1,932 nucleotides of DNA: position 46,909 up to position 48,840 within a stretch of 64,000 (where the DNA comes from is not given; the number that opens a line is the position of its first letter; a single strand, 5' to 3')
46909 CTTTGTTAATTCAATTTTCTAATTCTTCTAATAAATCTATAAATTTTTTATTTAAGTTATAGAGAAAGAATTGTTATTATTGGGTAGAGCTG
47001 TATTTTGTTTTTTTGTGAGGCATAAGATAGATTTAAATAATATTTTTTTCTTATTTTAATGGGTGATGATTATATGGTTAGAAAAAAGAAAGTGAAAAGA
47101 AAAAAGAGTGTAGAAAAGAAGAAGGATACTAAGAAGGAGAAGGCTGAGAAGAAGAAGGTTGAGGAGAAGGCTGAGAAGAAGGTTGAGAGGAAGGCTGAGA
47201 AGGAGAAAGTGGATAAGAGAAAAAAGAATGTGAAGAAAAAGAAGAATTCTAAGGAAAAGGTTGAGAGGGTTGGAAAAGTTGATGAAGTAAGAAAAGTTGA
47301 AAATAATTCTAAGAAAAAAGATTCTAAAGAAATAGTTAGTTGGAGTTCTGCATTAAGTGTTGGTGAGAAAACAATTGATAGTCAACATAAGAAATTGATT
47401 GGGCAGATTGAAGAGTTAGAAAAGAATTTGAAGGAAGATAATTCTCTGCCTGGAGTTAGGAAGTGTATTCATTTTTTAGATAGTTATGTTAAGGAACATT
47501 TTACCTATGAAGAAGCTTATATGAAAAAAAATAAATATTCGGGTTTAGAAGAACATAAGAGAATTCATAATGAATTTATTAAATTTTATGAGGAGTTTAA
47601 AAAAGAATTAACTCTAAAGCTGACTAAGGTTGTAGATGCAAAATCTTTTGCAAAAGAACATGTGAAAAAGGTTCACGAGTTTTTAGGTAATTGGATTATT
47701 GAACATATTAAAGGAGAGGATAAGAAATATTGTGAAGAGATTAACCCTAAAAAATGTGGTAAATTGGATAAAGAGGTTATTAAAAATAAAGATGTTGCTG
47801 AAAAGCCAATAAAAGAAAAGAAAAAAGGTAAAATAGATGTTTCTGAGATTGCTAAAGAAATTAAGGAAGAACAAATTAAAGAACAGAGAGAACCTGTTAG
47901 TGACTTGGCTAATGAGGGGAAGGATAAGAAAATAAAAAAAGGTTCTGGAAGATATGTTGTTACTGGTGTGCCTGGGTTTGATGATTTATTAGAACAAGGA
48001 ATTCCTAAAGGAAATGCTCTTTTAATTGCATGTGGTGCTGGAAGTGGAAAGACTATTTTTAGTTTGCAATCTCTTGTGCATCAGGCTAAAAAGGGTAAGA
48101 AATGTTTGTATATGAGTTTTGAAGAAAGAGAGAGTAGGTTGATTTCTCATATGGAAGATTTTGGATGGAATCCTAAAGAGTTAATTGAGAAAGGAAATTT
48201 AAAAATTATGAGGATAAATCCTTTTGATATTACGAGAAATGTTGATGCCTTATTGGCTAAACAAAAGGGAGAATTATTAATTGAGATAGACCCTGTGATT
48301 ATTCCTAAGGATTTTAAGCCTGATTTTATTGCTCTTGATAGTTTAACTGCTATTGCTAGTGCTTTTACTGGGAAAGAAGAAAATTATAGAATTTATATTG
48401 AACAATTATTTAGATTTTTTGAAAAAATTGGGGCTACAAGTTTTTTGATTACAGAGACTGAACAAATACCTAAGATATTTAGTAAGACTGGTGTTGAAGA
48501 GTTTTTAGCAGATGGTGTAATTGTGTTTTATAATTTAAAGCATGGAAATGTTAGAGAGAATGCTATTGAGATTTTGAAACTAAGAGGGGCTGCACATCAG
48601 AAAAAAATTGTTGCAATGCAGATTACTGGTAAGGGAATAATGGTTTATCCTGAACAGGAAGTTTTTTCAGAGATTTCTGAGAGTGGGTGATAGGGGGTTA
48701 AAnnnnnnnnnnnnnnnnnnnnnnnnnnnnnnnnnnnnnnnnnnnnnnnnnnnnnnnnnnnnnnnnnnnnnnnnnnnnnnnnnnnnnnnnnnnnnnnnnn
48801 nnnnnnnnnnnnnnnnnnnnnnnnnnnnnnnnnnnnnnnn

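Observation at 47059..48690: Hemerythrin fused to a KaiC-like ATPase behind a poly-Lys repeat N-terminus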

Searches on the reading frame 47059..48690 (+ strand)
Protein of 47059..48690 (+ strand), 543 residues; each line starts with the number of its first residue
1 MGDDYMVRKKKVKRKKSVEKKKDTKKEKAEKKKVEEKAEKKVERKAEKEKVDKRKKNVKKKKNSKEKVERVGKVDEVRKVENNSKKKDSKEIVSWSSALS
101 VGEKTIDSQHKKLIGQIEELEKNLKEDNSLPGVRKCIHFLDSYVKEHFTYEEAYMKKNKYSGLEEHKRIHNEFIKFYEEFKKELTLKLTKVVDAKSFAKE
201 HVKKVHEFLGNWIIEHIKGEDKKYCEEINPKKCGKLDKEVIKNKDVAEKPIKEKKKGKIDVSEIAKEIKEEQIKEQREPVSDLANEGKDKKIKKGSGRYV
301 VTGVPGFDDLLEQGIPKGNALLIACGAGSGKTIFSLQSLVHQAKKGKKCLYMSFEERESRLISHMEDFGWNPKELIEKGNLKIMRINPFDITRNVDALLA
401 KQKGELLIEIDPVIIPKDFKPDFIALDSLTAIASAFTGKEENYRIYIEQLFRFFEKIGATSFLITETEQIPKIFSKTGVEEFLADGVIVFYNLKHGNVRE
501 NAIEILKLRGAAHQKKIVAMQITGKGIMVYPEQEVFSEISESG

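Call 3: search_protein_families(library=pfam, proteins=[window:47059-48690:+], max_evalue=0.01)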
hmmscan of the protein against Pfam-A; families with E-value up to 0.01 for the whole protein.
window:47059-48690:+ (543 aa): 4 families
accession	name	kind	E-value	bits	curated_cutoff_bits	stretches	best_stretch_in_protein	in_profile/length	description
PF06745.19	ATPase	-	1.9e-50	171.8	26.6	1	301-533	2-230/231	KaiC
PF01814.28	Hemerythrin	-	8.2e-13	49.4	25.3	1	104-224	4-123/127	Hemerythrin HHE cation binding domain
PF07088.17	GvpD_P-loop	-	4.3e-06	27.2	24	1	317-495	9-176/189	GvpD gas vesicle protein, P-loop domain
PF13481.12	AAA_25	-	0.008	16.3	27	0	309-464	24-187/195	AAA domain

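Call 4: search_protein_families(library=ncbifam, proteins=[window:47059-48690:+], max_evalue=0.01)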
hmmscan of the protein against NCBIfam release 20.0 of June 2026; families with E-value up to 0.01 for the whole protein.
window:47059-48690:+ (543 aa): 18 families
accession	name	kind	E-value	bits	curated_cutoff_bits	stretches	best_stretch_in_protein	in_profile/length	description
NF006799.0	PRK09302.1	equivalog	4.5e-39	134.4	408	1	300-531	13-240/515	circadian clock protein KaiC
TIGR03880.1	KaiC_arch_3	hypoth_equivalog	1.1e-35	123.2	249.45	1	303-536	1-224/224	KaiC domain-containing protein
TIGR02655.1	circ_KaiC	equivalog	3.4e-31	108.4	546.25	1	300-531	3-230/484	circadian clock protein KaiC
TIGR02481.1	hemeryth_dom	domain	2.9e-29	101.7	51.75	1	95-226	2-124/126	hemerythrin domain-containing protein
TIGR03877.1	thermo_KaiC_1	hypoth_equivalog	9.8e-28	97.2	307.25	1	300-533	4-236/238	KaiC domain-containing protein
NF033749.1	bact_hemeryth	subfamily_domain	5.1e-27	94.5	84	1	93-228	2-128/129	bacteriohemerythrin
NF002007.0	PRK00808.1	equivalog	7.8e-20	71.5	109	1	93-230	4-129/156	bacteriohemerythrin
TIGR03881.1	KaiC_arch_4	hypoth_equivalog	2.9e-17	63.1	247.8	1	300-529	3-228/231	KaiC domain-containing protein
NF004723.0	PRK06067.1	subfamily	2.6e-12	46.8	194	1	291-523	7-228/243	flagellar accessory protein FlaH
TIGR00058.1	Hemerythrin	subfamily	9.8e-11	42.2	131.85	1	94-224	6-111/115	hemerythrin family non-heme iron protein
NF052589.1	ArlH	equivalog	1.3e-10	41.4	215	1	308-530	10-224/229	archaellum protein ArlH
TIGR03878.1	thermo_KaiC_2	hypoth_equivalog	4.8e-07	29.4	232.2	1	313-466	31-174/259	KaiC domain-containing protein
NF004629.0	PRK05973.1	equivalog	6e-07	28.7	156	1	314-378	60-124/237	DNA helicase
TIGR00416.1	sms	equivalog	1.2e-05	24.3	403.05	1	271-369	47-145/454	DNA repair protein RadA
NF002522.0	PRK01917.1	equivalog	0.00011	22.1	162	1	97-222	14-125/145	cation-binding hemerythrin HHE family protein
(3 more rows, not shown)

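Call 5: find_homologous_proteins(query=window:47059-48690:+, max_evalue=0.00001)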
Query window:47059-48690:+ (543 aa): 750 proteins with E <= 0.00001 among 8000 candidates; the best 120 are listed.
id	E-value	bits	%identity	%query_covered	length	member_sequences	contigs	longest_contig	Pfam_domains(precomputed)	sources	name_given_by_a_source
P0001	0.0e+0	1159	100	100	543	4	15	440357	PF01814.29,PF06745.20,PF07088.17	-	-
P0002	1.9e-207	708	72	82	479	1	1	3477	PF01814.29,PF06745.20,PF13481.13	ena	-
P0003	8.6e-207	706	74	83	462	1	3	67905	PF01814.29,PF06745.20,PF07088.17,PF03796.22,PF23442.2,PF13481.13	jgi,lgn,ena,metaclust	metaclust:\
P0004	1.3e-198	679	71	82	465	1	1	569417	PF01814.29,PF06745.20,PF07088.17,PF03796.22,PF23442.2,PF13481.13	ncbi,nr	ncbi:hypothetical protein HNV12_00560 [Methanococcoides sp. SA1]|nr:hypothetical protein [Methanococ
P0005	1.3e-195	669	65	82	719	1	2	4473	PF01814.29,PF06745.20,PF07088.17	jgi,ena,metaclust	metaclust:\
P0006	2.2e-195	668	69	82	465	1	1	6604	PF01814.29,PF06745.20,PF07088.17,PF13481.13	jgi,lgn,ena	-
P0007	5.3e-193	661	65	92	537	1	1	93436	PF01814.29,PF06745.20,PF07088.17,PF13481.13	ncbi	-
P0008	5.9e-189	647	67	84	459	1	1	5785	PF01814.29,PF06745.20,PF07088.17,PF23442.2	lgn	-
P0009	1.9e-186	639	62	89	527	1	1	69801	PF01814.29,PF06745.20,PF03796.22,PF23442.2,PF13481.13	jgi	jgi:hemerythrin-like metal-binding protein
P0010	1.5e-184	633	69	81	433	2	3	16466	PF01814.29,PF06745.20,PF07088.17,PF13481.13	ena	-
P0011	9.0e-179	614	64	83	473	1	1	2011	PF01814.29,PF06745.20,PF07088.17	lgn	-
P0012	2.2e-174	599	60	88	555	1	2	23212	PF01814.29,PF06745.20,PF07088.17,PF23442.2,PF13481.13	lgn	-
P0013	6.7e-166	571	51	82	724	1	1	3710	PF01814.29,PF06745.20,PF13481.13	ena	-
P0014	3.2e-164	566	59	82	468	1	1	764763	PF01814.29,PF06745.20,PF07088.17,PF03796.22,PF23442.2,PF00154.28,PF13481.13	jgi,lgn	jgi:circadian clock protein KaiC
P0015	4.9e-164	565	61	82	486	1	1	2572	PF01814.29,PF06745.20,PF03796.22,PF23442.2,PF13481.13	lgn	-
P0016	2.8e-163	562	62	82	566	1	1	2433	PF01814.29,PF06745.20,PF23442.2,PF13481.13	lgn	-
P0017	1.2e-162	560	58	82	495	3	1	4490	PF01814.29,PF06745.20,PF07088.17,PF03796.22,PF23442.2,PF13481.13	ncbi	-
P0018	6.1e-161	555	59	82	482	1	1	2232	PF01814.29,PF06745.20,PF07088.17,PF03796.22,PF23442.2,PF13481.13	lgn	-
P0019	9.0e-161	554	60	81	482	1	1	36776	PF01814.29,PF06745.20,PF13481.13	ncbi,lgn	-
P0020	1.3e-160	554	57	85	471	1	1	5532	PF01814.29,PF06745.20,PF07088.17,PF13481.13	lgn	-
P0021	3.8e-160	552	56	89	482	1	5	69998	PF01814.29,PF06745.20,PF07088.17,PF03796.22,PF23442.2,PF13481.13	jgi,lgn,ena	jgi:circadian clock protein KaiC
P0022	2.0e-159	550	57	85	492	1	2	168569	PF01814.29,PF06745.20,PF07088.17,PF23442.2,PF13481.13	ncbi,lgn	-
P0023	2.4e-157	543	59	82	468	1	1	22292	PF01814.29,PF06745.20,PF07088.17,PF23442.2,PF13481.13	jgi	jgi:hemerythrin-like metal-binding protein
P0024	2.9e-157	543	56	85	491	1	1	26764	PF01814.29,PF06745.20,PF07088.17,PF23442.2,PF13481.13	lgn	-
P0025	5.1e-157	542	61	83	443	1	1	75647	PF01814.29,PF06745.20,PF07088.17,PF13481.13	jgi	jgi:hemerythrin-like metal-binding protein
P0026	2.0e-156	540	58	84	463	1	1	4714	PF01814.29,PF06745.20,PF07088.17,PF03796.22,PF23442.2,PF13481.13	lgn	-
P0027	3.0e-156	539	57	85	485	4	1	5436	PF01814.29,PF06745.20,PF07088.17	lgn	-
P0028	3.1e-156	539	59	83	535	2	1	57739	PF01814.29,PF06745.20,PF07088.17,PF03796.22,PF13481.13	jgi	-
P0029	7.1e-156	538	58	85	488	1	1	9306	PF01814.29,PF06745.20,PF07088.17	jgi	jgi:hemerythrin-like metal-binding protein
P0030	1.7e-155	537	55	85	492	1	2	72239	PF01814.29,PF06745.20,PF07088.17,PF13481.13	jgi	jgi:hemerythrin-like metal-binding protein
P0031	2.6e-155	536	54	85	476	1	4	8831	PF01814.29,PF06745.20,PF07088.17,PF23442.2,PF13481.13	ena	-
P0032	6.9e-154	532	59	82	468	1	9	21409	PF01814.29,PF06745.20,PF07088.17,PF13481.13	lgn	-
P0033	2.3e-153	530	54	85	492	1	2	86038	PF01814.29,PF06745.20,PF07088.17,PF03796.22,PF23442.2,PF13481.13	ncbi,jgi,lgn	jgi:hemerythrin-like metal-binding protein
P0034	3.4e-153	529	79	56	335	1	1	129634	PF06745.20,PF07088.17,PF03796.22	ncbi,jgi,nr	ncbi:hypothetical protein HOE04_03080 [archaeon]|jgi:KaiC/GvpD/RAD55 family RecA-like ATPase|nr:hypo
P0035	4.7e-153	529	55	84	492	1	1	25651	PF01814.29,PF06745.20,PF07088.17,PF03796.22,PF23442.2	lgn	-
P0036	2.8e-152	526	55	84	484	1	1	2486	PF01814.29,PF06745.20,PF07088.17,PF03796.22,PF23442.2,PF00154.28,PF13481.13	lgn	-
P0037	2.8e-152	526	56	82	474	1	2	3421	PF01814.29,PF06745.20,PF07088.17,PF13481.13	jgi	-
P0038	3.3e-152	526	57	83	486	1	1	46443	PF01814.29,PF06745.20,PF03796.22,PF23442.2,PF13481.13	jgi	jgi:hemerythrin-like metal-binding protein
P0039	3.5e-152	526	55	89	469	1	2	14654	PF01814.29,PF06745.20,PF07088.17,PF23442.2,PF13481.13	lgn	-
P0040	2.8e-151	523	57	82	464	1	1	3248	PF01814.29,PF06745.20,PF07088.17,PF03796.22,PF23442.2,PF13481.13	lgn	-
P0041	8.1e-151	521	55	90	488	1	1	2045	PF01814.29,PF06745.20,PF07088.17,PF23442.2,PF13481.13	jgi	jgi:circadian clock protein KaiC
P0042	1.2e-150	521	55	85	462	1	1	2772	PF01814.29,PF06745.20,PF07088.17,PF03796.22,PF23442.2,PF13481.13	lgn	-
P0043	2.5e-150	520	57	82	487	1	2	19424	PF01814.29,PF06745.20,PF07088.17,PF23442.2,PF13481.13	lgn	-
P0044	3.1e-150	519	54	90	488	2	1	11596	PF01814.29,PF06745.20,PF03796.22,PF13481.13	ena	-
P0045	7.0e-150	518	55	83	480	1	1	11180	PF01814.29,PF06745.20,PF03796.22,PF23442.2,PF13481.13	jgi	-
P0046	8.4e-150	518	54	82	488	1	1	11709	PF01814.29,PF06745.20,PF07088.17,PF23442.2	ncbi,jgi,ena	-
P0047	8.9e-150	518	53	82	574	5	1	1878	PF01814.29,PF06745.20,PF03796.22,PF23442.2,PF13481.13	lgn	-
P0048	9.8e-150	518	53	94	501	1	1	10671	PF01814.29,PF06745.20,PF07088.17,PF23442.2,PF13481.13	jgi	jgi:hemerythrin-like metal-binding protein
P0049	1.4e-149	517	81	54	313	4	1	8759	PF06745.20,PF07088.17,PF03796.22,PF13481.13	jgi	-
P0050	3.8e-149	516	54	82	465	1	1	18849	PF01814.29,PF06745.20,PF03796.22,PF23442.2,PF13481.13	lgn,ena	-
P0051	5.3e-149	515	53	88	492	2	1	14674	PF01814.29,PF06745.20,PF07088.17,PF03796.22,PF13481.13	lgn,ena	-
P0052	7.4e-149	515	56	83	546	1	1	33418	PF01814.29,PF06745.20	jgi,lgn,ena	-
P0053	9.4e-149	515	55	83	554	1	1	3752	PF01814.29,PF06745.20,PF07088.17,PF13481.13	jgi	-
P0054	3.5e-148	513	54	84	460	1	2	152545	PF01814.29,PF06745.20,PF07088.17,PF03796.22,PF23442.2,PF13481.13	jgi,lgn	jgi:hemerythrin-like metal-binding protein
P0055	6.9e-148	512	56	82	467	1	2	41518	PF01814.29,PF06745.20,PF07088.17,PF23442.2,PF13481.13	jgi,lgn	jgi:hemerythrin-like metal-binding protein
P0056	8.5e-148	511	81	55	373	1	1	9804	PF06745.20,PF07088.17,PF03796.22,PF23442.2,PF13481.13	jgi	jgi:KaiC/GvpD/RAD55 family RecA-like ATPase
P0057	1.4e-147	511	55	84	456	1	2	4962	PF01814.29,PF06745.20,PF07088.17,PF03796.22,PF13481.13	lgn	-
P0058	3.6e-147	509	55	97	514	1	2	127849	PF01814.29,PF06745.20,PF07088.17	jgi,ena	jgi:KaiC/GvpD/RAD55 family RecA-like ATPase/hemerythrin-like domain-containing protein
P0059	1.5e-146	507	55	82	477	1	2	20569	PF01814.29,PF06745.20,PF07088.17,PF23442.2,PF13481.13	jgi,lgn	jgi:hemerythrin-like metal-binding protein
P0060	4.1e-145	503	80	52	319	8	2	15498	PF06745.20,PF07088.17,PF23442.2,PF13481.13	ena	-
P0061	4.2e-145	503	77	56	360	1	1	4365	PF06745.20,PF07088.17,PF13481.13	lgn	-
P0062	4.9e-145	502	56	83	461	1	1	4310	PF01814.29,PF06745.20,PF07088.17,PF23442.2,PF13481.13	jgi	-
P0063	1.2e-144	501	53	90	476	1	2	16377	PF01814.29,PF06745.20,PF07088.17,PF03796.22,PF23442.2,PF13481.13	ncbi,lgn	-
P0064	7.8e-144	498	53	84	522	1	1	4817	PF01814.29,PF06745.20,PF07088.17,PF03796.22,PF23442.2,PF13481.13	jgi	-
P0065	8.4e-144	498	54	82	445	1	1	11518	PF01814.29,PF06745.20,PF07088.17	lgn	-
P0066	2.8e-143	497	53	82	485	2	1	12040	PF01814.29,PF06745.20,PF07088.17,PF23442.2,PF13481.13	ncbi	-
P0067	4.5e-143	496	54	83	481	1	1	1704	PF01814.29,PF06745.20,PF03796.22,PF23442.2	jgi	-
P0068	8.5e-143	495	50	89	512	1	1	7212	PF01814.29,PF06745.20,PF07088.17,PF03796.22,PF23442.2,PF13481.13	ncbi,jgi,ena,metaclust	metaclust:\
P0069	1.1e-142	495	56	82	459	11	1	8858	PF01814.29,PF06745.20,PF07088.17,PF03796.22,PF13481.13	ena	-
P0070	2.3e-141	490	50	92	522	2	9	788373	PF01814.29,PF06745.20,PF07088.17,PF13481.13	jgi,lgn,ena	jgi:hemerythrin-like metal-binding protein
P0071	7.4e-141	489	53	84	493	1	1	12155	PF01814.29,PF06745.20,PF07088.17,PF23442.2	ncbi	ncbi:MAG: bacteriohemerythrin [Candidatus Woesearchaeota archaeon]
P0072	7.7e-141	488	54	83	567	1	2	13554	PF01814.29,PF06745.20,PF07088.17,PF03796.22,PF10967.15,PF23442.2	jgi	-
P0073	1.0e-140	488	55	82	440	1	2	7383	PF01814.29,PF06745.20,PF07088.17,PF23442.2,PF13481.13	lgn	-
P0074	1.3e-139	484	53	82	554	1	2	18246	PF01814.29,PF06745.20,PF07088.17,PF03796.22,PF13481.13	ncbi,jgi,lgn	-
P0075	1.4e-139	484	56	82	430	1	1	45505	PF01814.29,PF06745.20,PF07088.17,PF13481.13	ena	-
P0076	2.4e-139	484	74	55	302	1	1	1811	PF06745.20,PF07088.17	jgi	-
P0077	9.9e-138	478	52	82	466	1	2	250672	PF01814.29,PF06745.20,PF07088.17,PF03796.22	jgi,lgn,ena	-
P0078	9.3e-137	475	72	55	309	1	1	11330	PF06745.20,PF07088.17,PF13481.13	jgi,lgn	-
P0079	4.3e-136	473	74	52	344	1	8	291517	PF06745.20,PF07088.17,PF23442.2,PF13481.13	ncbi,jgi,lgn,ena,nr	ncbi:AAA family ATPase [archaeon]|jgi:KaiC/GvpD/RAD55 family RecA-like ATPase|nr:AAA family ATPase [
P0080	1.5e-135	471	76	52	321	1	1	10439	PF06745.20,PF07088.17,PF03796.22,PF23442.2,PF13481.13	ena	-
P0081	2.6e-135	470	71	56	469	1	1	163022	PF06745.20,PF07088.17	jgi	jgi:KaiC/GvpD/RAD55 family RecA-like ATPase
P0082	4.6e-135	469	78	51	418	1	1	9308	PF06745.20,PF07088.17,PF03796.22,PF23442.2,PF13481.13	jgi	-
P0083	6.9e-135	469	65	60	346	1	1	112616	PF06745.20,PF07088.17,PF03796.22,PF13481.13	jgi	jgi:KaiC/GvpD/RAD55 family RecA-like ATPase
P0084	1.2e-134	468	52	85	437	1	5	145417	PF01814.29,PF06745.20,PF23442.2,PF13481.13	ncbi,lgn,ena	-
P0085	1.3e-134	468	75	54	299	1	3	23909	PF06745.20,PF07088.17,PF03796.22,PF23442.2,PF13481.13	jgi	jgi:KaiC/GvpD/RAD55 family RecA-like ATPase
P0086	2.9e-134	467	75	52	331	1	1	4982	PF06745.20,PF07088.17,PF03796.22,PF13481.13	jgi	jgi:circadian clock protein KaiC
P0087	1.1e-133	465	74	52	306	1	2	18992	PF06745.20,PF07088.17,PF03796.22,PF23442.2,PF13481.13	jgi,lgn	-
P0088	1.7e-133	464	77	52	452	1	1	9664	PF06745.20,PF07088.17,PF03796.22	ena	-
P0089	1.9e-133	464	54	64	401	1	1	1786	PF13173.13,PF06745.20,PF07088.17,PF01695.24,PF03796.22,PF23442.2,PF09848.16,PF25199.2,PF13481.13,PF20720.4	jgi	-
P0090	3.5e-133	463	75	52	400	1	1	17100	PF06745.20,PF07088.17,PF03796.22,PF13481.13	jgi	jgi:circadian clock protein KaiC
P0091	5.8e-133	462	75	53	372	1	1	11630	PF06745.20,PF07088.17,PF03796.22,PF23442.2,PF13481.13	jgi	-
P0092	6.4e-133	462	72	55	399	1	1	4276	PF06745.20,PF07088.17,PF13481.13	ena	-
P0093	1.6e-132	461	76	53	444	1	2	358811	PF06745.20,PF07088.17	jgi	jgi:circadian clock protein KaiC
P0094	2.8e-132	460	64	61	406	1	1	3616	PF06745.20,PF07088.17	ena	-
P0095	2.9e-132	460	72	55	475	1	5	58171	PF06745.20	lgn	-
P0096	4.6e-132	460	70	56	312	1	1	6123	PF06745.20,PF03796.22,PF05729.19,PF23442.2,PF13481.13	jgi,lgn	-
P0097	6.5e-132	459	72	55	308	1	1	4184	PF06745.20,PF07088.17,PF03796.22,PF23442.2,PF13481.13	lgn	-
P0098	6.8e-132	459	69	57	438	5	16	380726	PF06745.20,PF07088.17,PF03796.22,PF23442.2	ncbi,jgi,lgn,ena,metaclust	metaclust:\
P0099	1.2e-131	458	75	52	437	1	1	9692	PF06745.20,PF07088.17,PF03796.22,PF13481.13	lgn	-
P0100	1.3e-131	458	75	52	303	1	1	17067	PF06745.20,PF07088.17,PF03796.22,PF23442.2,PF13481.13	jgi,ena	-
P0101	1.6e-131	458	73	52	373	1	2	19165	PF06745.20,PF03796.22,PF23442.2,PF13481.13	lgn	-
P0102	1.6e-131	458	72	52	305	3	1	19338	PF06745.20,PF07088.17,PF03796.22,PF23442.2,PF13481.13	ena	-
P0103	2.0e-131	457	74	53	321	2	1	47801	PF06745.20,PF23442.2,PF13481.13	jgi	-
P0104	3.9e-131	456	74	54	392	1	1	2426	PF06745.20,PF03796.22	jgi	-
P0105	5.8e-131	456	72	53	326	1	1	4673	PF06745.20,PF07088.17,PF03796.22,PF23442.2,PF13481.13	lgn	-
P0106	8.2e-131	455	76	50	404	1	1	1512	PF06745.20,PF07088.17,PF03796.22,PF23442.2,PF13481.13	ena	-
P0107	1.1e-130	455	74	53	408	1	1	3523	PF06745.20,PF07088.17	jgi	jgi:circadian clock protein KaiC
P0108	1.3e-130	455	69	59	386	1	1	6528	PF06745.20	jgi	-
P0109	5.3e-130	453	68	57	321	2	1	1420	PF06745.20,PF07088.17,PF03796.22,PF23442.2,PF13481.13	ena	-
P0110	5.8e-130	453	75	52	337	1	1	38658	PF06745.20,PF03796.22,PF23442.2,PF13481.13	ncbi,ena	-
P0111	7.3e-130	452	73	54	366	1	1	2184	PF06745.20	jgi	jgi:KaiC/GvpD/RAD55 family RecA-like ATPase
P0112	7.4e-130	452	56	79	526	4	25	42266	PF01814.29,PF06745.20,PF07088.17,PF23442.2,PF13481.13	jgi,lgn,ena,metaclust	jgi:KaiC/GvpD/RAD55 family RecA-like ATPase/hemerythrin-like domain-containing protein|metaclust:\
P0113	8.8e-130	452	74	52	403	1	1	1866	PF06745.20,PF07088.17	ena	-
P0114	9.1e-130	452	67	60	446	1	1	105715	PF06745.20,PF03796.22,PF13481.13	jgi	-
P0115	1.0e-129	452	70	53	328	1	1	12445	PF06745.20,PF07088.17,PF03796.22,PF23442.2,PF13481.13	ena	-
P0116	1.8e-129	451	74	53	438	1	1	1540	PF06745.20,PF07088.17,PF03796.22,PF13481.13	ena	-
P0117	2.7e-129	450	72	52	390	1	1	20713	PF06745.20,PF07088.17,PF13481.13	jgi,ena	jgi:KaiC/GvpD/RAD55 family RecA-like ATPase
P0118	6.3e-129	449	64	60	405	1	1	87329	PF06745.20,PF07088.17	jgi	jgi:KaiC/GvpD/RAD55 family RecA-like ATPase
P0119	6.8e-129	449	74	52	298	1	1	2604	PF06745.20,PF07088.17,PF03796.22,PF13481.13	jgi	-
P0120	6.8e-129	449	73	53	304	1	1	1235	PF06745.20,PF03796.22,PF23442.2,PF13481.13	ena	-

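Call 8: find_encoding_contigs(protein=P0004, flank=6000, max_places=3)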
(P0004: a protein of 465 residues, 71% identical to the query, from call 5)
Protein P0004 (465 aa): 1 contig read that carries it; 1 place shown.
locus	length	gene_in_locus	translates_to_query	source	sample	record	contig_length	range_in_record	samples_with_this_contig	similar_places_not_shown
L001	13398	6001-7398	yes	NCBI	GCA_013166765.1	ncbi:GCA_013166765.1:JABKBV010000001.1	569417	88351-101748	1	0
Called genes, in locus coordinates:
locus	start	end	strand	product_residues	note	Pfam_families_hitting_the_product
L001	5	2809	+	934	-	PF14827:dCache_3, PF00672:HAMP, PF00512:HisKA, PF02518:HATPase_c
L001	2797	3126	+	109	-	-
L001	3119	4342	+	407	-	PF17159:MASE3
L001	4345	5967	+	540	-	PF02743:dCache_1, PF17201:Cache_3-Cache_2 (weak), PF00989:PAS (weak), PF08448:PAS_4, PF13426:PAS_9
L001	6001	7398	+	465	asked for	PF01814:Hemerythrin, PF03796:DnaB_C (faint), PF06745:ATPase, PF13481:AAA_25 (faint), PF23442:DUF7125 (faint), PF07088:GvpD_P-loop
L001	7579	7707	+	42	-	-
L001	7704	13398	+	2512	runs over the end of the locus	PF13517:FG-GAP_3 (weak), PF19077:Big_13 (faint), PF13517:FG-GAP_3, PF13750:Big_3_3 (faint)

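Call 9: find_encoding_contigs(protein=P0014, flank=6000, max_places=3)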
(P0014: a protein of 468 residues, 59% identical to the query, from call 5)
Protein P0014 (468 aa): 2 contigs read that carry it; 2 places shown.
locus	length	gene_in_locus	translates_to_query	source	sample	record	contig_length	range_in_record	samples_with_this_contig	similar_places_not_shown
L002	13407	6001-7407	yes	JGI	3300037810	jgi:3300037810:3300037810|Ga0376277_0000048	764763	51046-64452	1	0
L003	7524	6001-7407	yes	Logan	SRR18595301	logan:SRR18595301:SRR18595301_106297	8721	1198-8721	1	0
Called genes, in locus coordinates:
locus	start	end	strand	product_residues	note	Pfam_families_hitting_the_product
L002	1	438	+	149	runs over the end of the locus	-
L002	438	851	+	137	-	PF01951:Archease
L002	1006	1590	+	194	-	-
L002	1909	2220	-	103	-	-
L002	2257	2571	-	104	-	-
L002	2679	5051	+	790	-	PF00989:PAS, PF13426:PAS_9, PF13426:PAS_9, PF00989:PAS, PF13426:PAS_9, PF08447:PAS_3, PF08448:PAS_4, PF13426:PAS_9, +9 more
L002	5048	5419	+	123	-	PF00072:Response_reg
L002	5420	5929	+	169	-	-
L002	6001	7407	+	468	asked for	PF01814:Hemerythrin, PF00154:RecA_N (weak), PF13481:AAA_25, PF03796:DnaB_C (weak), PF06745:ATPase, PF23442:DUF7125, PF07088:GvpD_P-loop (weak)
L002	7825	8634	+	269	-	PF12705:PDDEXK_1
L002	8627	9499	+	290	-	PF02616:SMC_ScpA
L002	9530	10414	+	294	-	-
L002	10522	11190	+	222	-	PF01902:Diphthami_syn_2_N, PF24167:DUF7411 (faint), PF28410:Diphthami_syn_2_C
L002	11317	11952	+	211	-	PF02308:MgtC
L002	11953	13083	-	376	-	PF00152:tRNA-synt_2, PF01409:tRNA-synt_2d, PF13393:tRNA-synt_His, PF00587:tRNA-synt_2b, PF03129:HGTP_anticodon (weak)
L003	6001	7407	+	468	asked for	PF01814:Hemerythrin, PF00154:RecA_N (weak), PF13481:AAA_25, PF03796:DnaB_C (weak), PF06745:ATPase, PF23442:DUF7125, PF07088:GvpD_P-loop (weak)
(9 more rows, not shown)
